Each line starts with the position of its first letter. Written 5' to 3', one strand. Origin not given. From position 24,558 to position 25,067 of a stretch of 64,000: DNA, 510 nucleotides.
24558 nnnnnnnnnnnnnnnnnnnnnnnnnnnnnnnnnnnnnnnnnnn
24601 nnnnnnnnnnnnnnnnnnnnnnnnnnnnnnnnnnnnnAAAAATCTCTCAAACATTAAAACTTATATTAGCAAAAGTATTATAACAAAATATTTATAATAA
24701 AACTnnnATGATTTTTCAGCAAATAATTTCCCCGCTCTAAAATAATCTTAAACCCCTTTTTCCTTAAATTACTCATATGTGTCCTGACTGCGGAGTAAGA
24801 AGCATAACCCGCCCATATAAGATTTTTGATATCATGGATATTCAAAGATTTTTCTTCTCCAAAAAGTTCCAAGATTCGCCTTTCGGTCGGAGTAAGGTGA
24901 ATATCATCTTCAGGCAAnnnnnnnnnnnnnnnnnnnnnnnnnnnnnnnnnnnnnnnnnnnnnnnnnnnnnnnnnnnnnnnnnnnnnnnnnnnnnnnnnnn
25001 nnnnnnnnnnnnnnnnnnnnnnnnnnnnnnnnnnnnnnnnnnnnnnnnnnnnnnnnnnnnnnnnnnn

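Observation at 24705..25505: Receiver-less protein made of three tandem OmpR/PhoB winged-helix domains embedded in the dcw cluster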

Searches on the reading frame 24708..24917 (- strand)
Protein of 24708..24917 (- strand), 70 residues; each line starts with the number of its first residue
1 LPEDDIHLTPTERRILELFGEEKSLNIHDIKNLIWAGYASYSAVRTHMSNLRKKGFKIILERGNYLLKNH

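Call 5: search_protein_families(library=pfam, proteins=[window:24708-24917:-], max_evalue=10)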
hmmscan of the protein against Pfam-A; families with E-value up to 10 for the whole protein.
seq(70 aa): 6 families
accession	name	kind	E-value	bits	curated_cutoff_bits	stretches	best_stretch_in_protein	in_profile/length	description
PF00486.34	Trans_reg_C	-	0.00022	21.7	26.2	1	5-54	3-56/77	Transcriptional regulatory protein, C terminal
PF03965.22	Penicillinase_R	-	0.0024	18.6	22.6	1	8-56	1-50/115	Penicillinase repressor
PF08279.18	HTH_11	-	0.029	14.7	25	1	40-63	28-51/55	HTH domain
PF13412.12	HTH_24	-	0.067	13.2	21.9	0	40-56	30-46/48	Winged helix-turn-helix DNA-binding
PF01022.26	HTH_5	-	0.14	12.5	22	1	10-56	2-44/47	Bacterial regulatory protein, arsR family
PF01726.22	LexA_DNA_bind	-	0.19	12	23.7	1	37-56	36-55/65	LexA DNA binding domain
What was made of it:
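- On BlaI/MecI (Penicillinase_R) repressors: Module 3 scores 18.6 bits over profile positions 1-50 of 115, lower than its Trans_reg_C score (call 5).
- Checked: The gathering score is 26.2, so only the middle module is a significant hit on its own (call 5).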

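Call 41: search_solved_structures(query=window:24708-24908:-, max_evalue=10, show_alignments=3)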
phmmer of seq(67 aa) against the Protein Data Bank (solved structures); distinct sequences matched with E-value up to 10: 7.
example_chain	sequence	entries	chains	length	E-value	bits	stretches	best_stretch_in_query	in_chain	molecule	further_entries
7mwq_B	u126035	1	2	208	0.1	16.4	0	17-64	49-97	LHD29B53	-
3mex_A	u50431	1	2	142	0.37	14.6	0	3-29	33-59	Multidrug resistance operon repressor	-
3ech_A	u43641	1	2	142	0.38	14.6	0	3-29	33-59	Multidrug resistance operon repressor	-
1lnw_A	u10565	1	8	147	0.42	14.4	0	3-29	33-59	Multidrug resistance operon repressor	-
4zzl_A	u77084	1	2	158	0.58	14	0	3-29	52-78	MULTIDRUG RESISTANCE OPERON REPRESSOR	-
3zq7_A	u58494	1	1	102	0.75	13.6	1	1-51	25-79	KDP OPERON TRANSCRIPTIONAL REGULATORY PROTEIN KDPE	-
6xt4_A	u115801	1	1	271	0.85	13.5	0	18-63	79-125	1BH_69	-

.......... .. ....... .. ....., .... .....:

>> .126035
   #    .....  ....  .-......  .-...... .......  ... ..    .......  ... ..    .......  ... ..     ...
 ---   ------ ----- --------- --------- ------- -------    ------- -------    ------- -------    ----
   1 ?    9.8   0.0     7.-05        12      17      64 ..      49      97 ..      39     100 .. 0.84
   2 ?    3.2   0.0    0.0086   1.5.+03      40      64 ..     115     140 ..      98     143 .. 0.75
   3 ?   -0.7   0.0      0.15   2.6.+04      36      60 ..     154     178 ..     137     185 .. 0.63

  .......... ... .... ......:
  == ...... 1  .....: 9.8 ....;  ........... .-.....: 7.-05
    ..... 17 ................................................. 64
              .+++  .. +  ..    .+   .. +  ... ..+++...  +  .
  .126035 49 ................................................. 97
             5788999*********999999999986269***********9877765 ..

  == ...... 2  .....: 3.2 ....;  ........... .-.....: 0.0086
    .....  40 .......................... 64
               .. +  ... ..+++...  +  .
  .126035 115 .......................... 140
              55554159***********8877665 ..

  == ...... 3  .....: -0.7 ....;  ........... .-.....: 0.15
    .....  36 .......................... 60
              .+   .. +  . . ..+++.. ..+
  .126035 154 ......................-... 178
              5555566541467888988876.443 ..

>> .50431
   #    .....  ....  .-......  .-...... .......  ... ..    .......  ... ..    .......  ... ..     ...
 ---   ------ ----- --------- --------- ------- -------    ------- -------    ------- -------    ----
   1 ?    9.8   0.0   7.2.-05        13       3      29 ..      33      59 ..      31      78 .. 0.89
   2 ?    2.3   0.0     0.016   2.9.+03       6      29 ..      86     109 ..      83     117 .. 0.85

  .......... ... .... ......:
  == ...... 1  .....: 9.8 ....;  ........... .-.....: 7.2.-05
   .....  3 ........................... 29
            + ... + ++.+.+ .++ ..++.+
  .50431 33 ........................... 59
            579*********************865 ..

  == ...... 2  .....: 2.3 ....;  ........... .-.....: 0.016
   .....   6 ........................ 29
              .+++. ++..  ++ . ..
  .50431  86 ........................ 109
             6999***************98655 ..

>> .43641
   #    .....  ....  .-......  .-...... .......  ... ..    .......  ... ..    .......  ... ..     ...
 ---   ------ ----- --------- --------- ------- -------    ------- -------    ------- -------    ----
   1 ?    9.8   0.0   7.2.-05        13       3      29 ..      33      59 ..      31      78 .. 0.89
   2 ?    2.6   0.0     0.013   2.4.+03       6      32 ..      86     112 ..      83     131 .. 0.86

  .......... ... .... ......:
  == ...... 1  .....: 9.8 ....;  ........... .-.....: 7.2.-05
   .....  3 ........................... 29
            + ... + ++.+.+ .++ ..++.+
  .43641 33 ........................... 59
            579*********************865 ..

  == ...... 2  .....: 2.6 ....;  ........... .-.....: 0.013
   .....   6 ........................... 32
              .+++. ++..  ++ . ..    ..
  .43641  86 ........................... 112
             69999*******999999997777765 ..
